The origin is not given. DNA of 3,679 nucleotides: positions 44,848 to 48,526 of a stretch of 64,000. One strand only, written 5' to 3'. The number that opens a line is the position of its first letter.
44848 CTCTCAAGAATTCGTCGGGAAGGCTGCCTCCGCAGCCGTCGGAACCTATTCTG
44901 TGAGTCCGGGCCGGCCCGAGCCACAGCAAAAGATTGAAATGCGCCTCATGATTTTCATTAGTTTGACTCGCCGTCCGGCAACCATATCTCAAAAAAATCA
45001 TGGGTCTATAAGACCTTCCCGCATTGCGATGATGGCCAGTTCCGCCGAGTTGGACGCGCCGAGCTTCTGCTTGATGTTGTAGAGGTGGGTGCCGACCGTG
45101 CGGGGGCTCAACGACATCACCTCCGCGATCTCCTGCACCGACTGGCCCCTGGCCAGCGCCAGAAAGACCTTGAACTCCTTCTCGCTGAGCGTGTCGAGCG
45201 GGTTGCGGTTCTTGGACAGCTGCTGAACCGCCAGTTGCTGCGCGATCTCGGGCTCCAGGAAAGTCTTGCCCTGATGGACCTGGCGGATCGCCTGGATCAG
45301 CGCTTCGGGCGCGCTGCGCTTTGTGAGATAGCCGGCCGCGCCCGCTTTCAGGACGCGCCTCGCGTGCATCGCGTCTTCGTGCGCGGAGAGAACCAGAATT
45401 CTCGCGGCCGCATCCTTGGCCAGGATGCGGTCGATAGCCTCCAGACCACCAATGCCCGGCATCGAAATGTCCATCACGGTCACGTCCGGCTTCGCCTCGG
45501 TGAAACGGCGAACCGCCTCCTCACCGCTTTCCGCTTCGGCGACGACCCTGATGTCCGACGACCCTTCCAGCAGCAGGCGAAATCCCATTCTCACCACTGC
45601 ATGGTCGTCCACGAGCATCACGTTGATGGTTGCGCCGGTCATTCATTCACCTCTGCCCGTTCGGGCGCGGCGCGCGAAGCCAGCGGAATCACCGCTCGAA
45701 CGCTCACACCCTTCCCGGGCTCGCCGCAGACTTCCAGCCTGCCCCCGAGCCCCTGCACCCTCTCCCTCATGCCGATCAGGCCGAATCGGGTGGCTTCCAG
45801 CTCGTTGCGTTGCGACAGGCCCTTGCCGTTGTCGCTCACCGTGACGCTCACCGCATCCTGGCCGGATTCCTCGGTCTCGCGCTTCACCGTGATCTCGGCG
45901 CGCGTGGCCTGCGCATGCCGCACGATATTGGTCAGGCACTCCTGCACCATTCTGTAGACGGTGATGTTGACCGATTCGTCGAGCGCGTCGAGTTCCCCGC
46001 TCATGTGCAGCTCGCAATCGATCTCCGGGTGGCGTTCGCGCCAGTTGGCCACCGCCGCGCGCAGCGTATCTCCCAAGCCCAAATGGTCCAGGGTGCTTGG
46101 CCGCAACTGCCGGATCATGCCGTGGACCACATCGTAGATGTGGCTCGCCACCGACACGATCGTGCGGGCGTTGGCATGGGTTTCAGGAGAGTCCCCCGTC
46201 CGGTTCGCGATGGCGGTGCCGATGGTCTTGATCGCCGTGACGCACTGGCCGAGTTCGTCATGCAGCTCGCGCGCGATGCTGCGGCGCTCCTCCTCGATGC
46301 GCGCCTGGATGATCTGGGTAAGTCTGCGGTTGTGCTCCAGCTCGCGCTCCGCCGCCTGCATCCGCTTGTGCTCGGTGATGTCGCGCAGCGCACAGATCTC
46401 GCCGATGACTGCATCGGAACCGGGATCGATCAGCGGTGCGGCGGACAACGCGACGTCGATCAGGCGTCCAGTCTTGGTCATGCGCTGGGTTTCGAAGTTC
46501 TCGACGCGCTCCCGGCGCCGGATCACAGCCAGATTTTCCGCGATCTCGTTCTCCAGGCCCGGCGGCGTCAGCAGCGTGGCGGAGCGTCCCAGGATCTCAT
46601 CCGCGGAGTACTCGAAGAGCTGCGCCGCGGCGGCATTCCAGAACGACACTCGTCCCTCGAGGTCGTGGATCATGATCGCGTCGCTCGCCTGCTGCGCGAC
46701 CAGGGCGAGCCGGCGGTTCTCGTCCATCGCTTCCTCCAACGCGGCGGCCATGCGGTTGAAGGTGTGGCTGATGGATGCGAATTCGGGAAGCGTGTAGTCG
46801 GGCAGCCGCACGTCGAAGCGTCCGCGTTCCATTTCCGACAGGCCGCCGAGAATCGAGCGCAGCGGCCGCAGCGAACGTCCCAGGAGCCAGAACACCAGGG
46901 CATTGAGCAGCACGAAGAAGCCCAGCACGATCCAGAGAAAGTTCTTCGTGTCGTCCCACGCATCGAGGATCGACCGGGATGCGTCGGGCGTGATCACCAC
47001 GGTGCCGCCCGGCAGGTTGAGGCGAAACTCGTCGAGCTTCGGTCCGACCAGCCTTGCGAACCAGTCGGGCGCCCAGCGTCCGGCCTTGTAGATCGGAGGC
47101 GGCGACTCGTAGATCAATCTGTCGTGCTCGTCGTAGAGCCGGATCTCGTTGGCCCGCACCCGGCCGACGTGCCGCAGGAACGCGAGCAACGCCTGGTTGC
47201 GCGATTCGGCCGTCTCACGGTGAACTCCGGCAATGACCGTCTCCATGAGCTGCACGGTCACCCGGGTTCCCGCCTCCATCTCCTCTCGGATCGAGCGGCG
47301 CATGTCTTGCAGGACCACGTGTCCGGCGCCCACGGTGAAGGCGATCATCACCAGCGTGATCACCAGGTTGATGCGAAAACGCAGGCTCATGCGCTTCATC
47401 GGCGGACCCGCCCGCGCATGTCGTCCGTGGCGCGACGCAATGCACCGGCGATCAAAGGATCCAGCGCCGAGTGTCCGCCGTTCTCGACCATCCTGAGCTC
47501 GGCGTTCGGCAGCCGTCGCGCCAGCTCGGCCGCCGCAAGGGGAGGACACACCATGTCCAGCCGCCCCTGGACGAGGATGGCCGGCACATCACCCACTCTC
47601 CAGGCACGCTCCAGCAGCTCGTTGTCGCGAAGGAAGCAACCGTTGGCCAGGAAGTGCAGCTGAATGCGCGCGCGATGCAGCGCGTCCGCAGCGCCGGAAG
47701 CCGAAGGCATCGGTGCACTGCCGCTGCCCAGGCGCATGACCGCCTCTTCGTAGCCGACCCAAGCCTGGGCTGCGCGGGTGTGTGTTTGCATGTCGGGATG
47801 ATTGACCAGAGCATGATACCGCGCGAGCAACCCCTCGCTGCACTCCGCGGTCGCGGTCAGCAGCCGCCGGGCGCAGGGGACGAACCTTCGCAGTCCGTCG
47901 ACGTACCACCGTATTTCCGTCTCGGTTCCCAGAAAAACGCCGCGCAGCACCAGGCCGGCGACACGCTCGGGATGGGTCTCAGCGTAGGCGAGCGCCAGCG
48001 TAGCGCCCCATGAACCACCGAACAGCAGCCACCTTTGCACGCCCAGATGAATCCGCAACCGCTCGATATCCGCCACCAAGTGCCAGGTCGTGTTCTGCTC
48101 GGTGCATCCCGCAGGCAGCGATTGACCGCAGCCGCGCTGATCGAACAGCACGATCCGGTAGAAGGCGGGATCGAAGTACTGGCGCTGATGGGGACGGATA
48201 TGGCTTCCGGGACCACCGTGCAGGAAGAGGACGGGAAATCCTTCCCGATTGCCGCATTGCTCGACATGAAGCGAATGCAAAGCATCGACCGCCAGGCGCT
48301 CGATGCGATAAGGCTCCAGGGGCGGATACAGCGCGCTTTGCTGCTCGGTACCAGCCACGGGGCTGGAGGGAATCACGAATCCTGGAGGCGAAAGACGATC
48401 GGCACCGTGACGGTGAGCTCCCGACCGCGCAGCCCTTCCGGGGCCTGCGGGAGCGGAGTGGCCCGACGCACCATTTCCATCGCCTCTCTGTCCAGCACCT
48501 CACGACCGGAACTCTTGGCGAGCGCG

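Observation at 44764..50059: Two pqqA genes encoding the identical peptide, in inverted orientation, bracket a 5.1-kb tonB-pip-kinase-regulator module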

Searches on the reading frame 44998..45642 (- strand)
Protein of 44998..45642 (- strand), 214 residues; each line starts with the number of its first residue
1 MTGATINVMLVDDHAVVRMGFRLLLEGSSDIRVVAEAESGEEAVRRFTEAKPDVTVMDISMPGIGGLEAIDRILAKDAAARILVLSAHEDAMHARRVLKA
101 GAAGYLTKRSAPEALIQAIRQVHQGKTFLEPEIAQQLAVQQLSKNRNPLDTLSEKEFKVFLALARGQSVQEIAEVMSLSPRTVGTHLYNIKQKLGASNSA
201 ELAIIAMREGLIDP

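Call 8: search_protein_families(library=pfam, proteins=[window:44998-45642:-])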
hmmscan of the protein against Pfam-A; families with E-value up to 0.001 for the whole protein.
window:44998-45642:- (214 aa): 5 families
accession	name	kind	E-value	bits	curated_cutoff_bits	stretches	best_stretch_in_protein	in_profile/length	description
PF00072.30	Response_reg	-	8.6e-30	103.6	30.2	1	8-120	1-111/111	Response regulator receiver domain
PF00196.25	GerE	-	1.8e-16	59.9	23.5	1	150-206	1-57/57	Bacterial regulatory proteins, luxR family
PF08281.18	Sigma70_r4_2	-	3.8e-08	33.3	25.7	1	149-194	8-54/54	Sigma-70, region 4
PF14493.12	HTH_40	-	0.00062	20.4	27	0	164-192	10-38/89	Helix-turn-helix domain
PF13384.12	HTH_23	-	0.00062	20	24.6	0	158-183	9-34/50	Homeodomain-like domain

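Call 9: search_protein_families(library=ncbifam, proteins=[window:44998-45642:-])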
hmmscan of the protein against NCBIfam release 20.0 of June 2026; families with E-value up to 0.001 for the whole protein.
window:44998-45642:- (214 aa): 104 families (the best 25 are shown)
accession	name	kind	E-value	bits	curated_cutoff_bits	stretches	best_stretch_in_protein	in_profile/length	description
NF007018.1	PRK09483.1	equivalog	1.7e-62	210.9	280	1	6-213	2-210/217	UvrY/SirA/GacA family response regulator transcription factor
NF052445.1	RespRegMctR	equivalog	5.5e-46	156.6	300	1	6-211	2-204/205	two-component system response regulator MctR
NF011896.0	PRK15369.1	equivalog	7.2e-41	140.1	242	1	5-212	3-210/211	two component system response regulator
NF007685.0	PRK10360.1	equivalog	1e-40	139.7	258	1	6-204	2-190/196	response regulator transcription factor UhpA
NF047785.1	respo_reg_MadR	equivalog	5.1e-38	130.5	300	1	6-212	1-209/209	MadR family response regulator transcription factor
NF007935.0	PRK10651.1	equivalog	9.9e-38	129.5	250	1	6-208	7-212/216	two-component system response regulator NarL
NF007708.0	PRK10403.1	equivalog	5.6e-37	127.3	343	1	5-197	6-199/215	nitrate/nitrite response regulator protein NarP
NF007419.0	PRK09958.1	equivalog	1.7e-32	112.7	251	1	7-209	2-201/204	acid-sensing system DNA-binding response regulator EvgA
NF007403.0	PRK09935.1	equivalog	2.6e-32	112.1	271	1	7-206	5-204/210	fimbria biosynthesis transcriptional regulator FimZ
NF006900.1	PRK09390.1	equivalog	5.7e-24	84.8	255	1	6-210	5-201/203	response regulator FixJ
NF001965.0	PRK00742.1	subfamily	2.4e-23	82.9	293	1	5-117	3-125/357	chemotaxis-specific protein-glutamate methyltransferase CheB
NF041367.1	CheY_Halo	equivalog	2.5e-22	79.4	200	1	8-122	1-113/114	chemotaxis protein CheY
NF008098.0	PRK10840.1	equivalog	3.9e-20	72.3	235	1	5-200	3-199/216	response regulator transcription factor RcsB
NF041830.1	RR_TF_ErdR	exception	6.1e-18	65.3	390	1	7-204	3-203/213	response regulator transcription factor ErdR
NF008677.0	PRK11697.1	equivalog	1.5e-17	63.8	246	1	6-130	2-123/238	two-component system response regulator BtsR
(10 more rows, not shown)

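Call 62: list_cluster_members(proteins=[window:44998-45642:-, window:50131-51045:+, window:42425-44596:-, window:45639-47399:-, window:48373-49761:-, window:51075-51794:+, window:52032-53201:+])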
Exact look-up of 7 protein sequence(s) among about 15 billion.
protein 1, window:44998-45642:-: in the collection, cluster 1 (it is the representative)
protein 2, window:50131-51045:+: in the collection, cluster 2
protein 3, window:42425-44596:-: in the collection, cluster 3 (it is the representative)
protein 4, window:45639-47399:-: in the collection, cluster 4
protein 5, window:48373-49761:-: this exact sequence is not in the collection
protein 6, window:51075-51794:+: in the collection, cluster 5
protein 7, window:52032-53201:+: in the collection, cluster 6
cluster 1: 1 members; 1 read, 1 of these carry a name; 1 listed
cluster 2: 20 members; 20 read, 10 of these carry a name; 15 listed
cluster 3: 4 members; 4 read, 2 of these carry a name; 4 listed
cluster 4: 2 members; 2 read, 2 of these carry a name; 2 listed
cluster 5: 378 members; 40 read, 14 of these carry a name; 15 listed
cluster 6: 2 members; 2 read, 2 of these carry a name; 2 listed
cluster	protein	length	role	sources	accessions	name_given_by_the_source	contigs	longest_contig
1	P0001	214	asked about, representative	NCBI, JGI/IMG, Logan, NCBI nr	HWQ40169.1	MAG TPA: response regulator transcription factor [Burkholderiales bacterium] | two-component system invasion response regulator UvrY | response regulator transcription factor [Burkholderiales bacterium]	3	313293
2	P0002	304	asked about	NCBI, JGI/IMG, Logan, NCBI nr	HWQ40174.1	MAG TPA: pyrroloquinoline quinone biosynthesis protein PqqB [Burkholderiales bacterium] | pyrroloquinoline quinone biosynthesis protein B | pyrroloquinoline quinone biosynthesis protein PqqB [Burkholderiales bacterium]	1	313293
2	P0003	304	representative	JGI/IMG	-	pyrroloquinoline quinone biosynthesis protein B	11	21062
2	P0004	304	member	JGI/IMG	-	pyrroloquinoline quinone biosynthesis protein B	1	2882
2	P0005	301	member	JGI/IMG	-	pyrroloquinoline quinone biosynthesis protein B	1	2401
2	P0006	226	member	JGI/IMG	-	pyrroloquinoline quinone biosynthesis protein B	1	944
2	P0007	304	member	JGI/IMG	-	pyrroloquinoline quinone biosynthesis protein B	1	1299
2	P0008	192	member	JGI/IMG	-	pyrroloquinoline quinone biosynthesis protein B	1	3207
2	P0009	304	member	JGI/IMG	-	pyrroloquinoline quinone biosynthesis protein B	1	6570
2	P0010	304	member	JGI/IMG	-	pyrroloquinoline quinone biosynthesis protein B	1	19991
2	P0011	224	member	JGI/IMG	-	pyrroloquinoline quinone biosynthesis protein B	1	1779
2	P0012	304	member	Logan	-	-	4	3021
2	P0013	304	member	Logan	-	-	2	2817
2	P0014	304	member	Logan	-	-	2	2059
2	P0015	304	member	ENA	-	-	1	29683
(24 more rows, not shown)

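Call 63: find_encoding_contigs(protein=window:44998-45642:-, flank=8000, max_places=6)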
Protein window:44998-45642:- (214 aa): 5 contigs read that carry it; 4 places shown.
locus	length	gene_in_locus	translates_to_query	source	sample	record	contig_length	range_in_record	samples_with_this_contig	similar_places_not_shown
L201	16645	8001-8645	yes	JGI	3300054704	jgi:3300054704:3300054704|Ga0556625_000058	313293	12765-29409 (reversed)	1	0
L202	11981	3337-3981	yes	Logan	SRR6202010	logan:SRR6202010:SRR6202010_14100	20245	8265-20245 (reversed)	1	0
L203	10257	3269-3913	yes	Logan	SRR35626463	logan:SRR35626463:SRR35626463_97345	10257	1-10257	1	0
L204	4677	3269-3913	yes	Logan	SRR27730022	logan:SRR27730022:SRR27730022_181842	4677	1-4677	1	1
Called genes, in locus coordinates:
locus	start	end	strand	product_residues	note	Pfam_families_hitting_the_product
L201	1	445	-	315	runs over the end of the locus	PF00005:ABC_tran, PF13304:AAA_21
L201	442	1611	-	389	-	PF04055:Radical_SAM, PF13186:SPASM (faint)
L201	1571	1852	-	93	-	PF05402:PqqD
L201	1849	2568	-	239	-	PF03070:TENA_THI-4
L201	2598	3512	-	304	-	PF12706:Lactamase_B_2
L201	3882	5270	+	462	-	-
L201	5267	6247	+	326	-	PF00561:Abhydrolase_1, PF12146:Hydrolase_4, PF12697:Abhydrolase_6, PF08386:Abhydrolase_4 (weak)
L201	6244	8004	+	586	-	PF00672:HAMP, PF00989:PAS, PF08448:PAS_4, PF13188:PAS_8 (weak), PF13426:PAS_9, PF07730:HisKA_3, PF02518:HATPase_c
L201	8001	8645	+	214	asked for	PF00072:Response_reg, PF08281:Sigma70_r4_2, PF00196:GerE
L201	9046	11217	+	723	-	PF07715:Plug, PF00593:TonB_dep_Rec_b-barrel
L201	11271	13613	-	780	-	PF07715:Plug, PF00593:TonB_dep_Rec_b-barrel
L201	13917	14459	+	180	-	PF01292:Ni_hydr_CYTB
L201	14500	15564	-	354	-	PF00005:ABC_tran, PF13304:AAA_21 (weak), PF08402:TOBE_2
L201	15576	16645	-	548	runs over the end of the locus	PF00528:BPD_transp_1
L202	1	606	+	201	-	?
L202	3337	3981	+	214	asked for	PF00072:Response_reg, PF08281:Sigma70_r4_2, PF00196:GerE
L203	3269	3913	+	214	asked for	PF00072:Response_reg, PF08281:Sigma70_r4_2, PF00196:GerE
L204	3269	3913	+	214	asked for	PF00072:Response_reg, PF08281:Sigma70_r4_2, PF00196:GerE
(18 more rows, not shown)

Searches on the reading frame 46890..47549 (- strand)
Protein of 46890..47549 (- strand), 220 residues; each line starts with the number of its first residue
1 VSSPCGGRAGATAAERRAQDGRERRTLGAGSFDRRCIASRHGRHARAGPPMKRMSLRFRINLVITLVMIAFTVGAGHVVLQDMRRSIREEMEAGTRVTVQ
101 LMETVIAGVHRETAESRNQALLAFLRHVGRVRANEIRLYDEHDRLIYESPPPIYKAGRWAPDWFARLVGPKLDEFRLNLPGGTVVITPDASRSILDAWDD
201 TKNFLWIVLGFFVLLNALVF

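Call 51: search_protein_families(library=pfam, proteins=[window:46890-47549:-], max_evalue=0.01)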
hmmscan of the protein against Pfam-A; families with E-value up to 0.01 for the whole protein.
window:46890-47549:- (220 aa): 0 families

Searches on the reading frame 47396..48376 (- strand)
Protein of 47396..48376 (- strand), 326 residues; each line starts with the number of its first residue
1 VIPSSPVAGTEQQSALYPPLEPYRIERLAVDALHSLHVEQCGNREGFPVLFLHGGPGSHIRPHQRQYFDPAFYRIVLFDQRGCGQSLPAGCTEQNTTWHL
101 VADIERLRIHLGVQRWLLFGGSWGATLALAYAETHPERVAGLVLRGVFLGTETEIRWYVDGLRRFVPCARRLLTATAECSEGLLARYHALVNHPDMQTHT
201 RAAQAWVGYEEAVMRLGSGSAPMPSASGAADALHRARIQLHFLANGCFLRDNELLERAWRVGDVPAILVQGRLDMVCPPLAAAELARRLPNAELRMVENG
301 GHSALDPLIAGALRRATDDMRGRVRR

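Call 8: search_protein_families(library=pfam, proteins=[window:47396-48376:-])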
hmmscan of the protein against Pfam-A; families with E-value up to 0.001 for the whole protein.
window:47396-48376:- (326 aa): 4 families
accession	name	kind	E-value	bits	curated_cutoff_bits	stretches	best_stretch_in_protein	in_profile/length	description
PF00561.26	Abhydrolase_1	-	1.2e-30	107.5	25.8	1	48-305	2-241/245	alpha/beta hydrolase fold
PF12146.15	Hydrolase_4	-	7.5e-14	52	27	1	66-304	25-234/239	Serine aminopeptidase, S33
PF12697.13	Abhydrolase_6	-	2.3e-13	51.8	26.3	1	49-305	1-207/217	Alpha/beta hydrolase family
PF08386.16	Abhydrolase_4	-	1.1e-05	25.9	21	1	260-305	31-76/103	TAP-like protein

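Call 9: search_protein_families(library=ncbifam, proteins=[window:47396-48376:-])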
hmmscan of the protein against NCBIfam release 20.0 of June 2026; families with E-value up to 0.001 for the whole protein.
window:47396-48376:- (326 aa): 24 families
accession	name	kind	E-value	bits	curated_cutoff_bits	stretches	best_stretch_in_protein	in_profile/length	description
TIGR01249.1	pro_imino_pep_1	equivalog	1.1e-89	300.6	259.75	1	21-320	2-306/307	prolyl aminopeptidase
TIGR01250.1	pro_imino_pep_2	subfamily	9e-20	71.4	167.65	1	37-148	16-130/288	proline iminopeptidase-family hydrolase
NF045945.1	ProImpepLactob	equivalog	2.1e-17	63.5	400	1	45-304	26-274/293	proline iminopeptidase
TIGR02427.1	protocat_pcaD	equivalog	9.7e-15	54.6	255.85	2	36-145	2-110/251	3-oxoadipate enol-lactonase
TIGR03611.1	RutD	equivalog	4.2e-14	52.5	238.5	2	54-144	23-110/258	pyrimidine utilization protein D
NF051488.1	bifunc_PcaDC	exception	5.6e-13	48.8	390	1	37-145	3-109/375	bifunctional 3-oxoadipate enol-lactonase/4-carboxymuconolactone decarboxylase PcaDC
NF045948.1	ProImpepThrmp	equivalog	3.7e-12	46.3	500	1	47-146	26-127/291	proline iminopeptidase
NF045632.1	hydroxlase_HsaD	equivalog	6.8e-12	44.9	400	1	33-146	21-136/290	4,5:9,10-diseco-3-hydroxy-5,9,17-trioxoandrosta-1(10),2-diene-4-oate hydrolase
TIGR03056.1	bchO_mg_che_rel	equivalog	7.1e-09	35.1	172.55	0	255-303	212-260/278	alpha/beta fold hydrolase BchO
TIGR03695.1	menH_SHCHC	equivalog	3.4e-08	33.2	208.55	1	49-154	5-111/252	2-succinyl-6-hydroxy-2,4-cyclohexadiene-1-carboxylate synthase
NF011457.0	PRK14875.1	equivalog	2.7e-07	29.9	307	1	34-144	120-228/372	acetoin dehydrogenase dihydrolipoyllysine-residue acetyltransferase subunit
NF002938.0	PRK03592.1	equivalog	3.9e-07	29.7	241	1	35-149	21-131/298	haloalkane dehalogenase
NF050089.1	i_nPHAscl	equivalog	6.4e-07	28.7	300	0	72-144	44-114/288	intracellular short-chain-length polyhydroxyalkanoate depolymerase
NF051487.1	bifunc_PcaCD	exception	7.7e-07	28.5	430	0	73-144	199-268/413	bifunctional 4-carboxymuconolactone decarboxylase/3-oxoadipate enol-lactonase PcaCD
NF002043.0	PRK00870.1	subfamily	1.1e-06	28.3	265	1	36-152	36-153/302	haloalkane dehalogenase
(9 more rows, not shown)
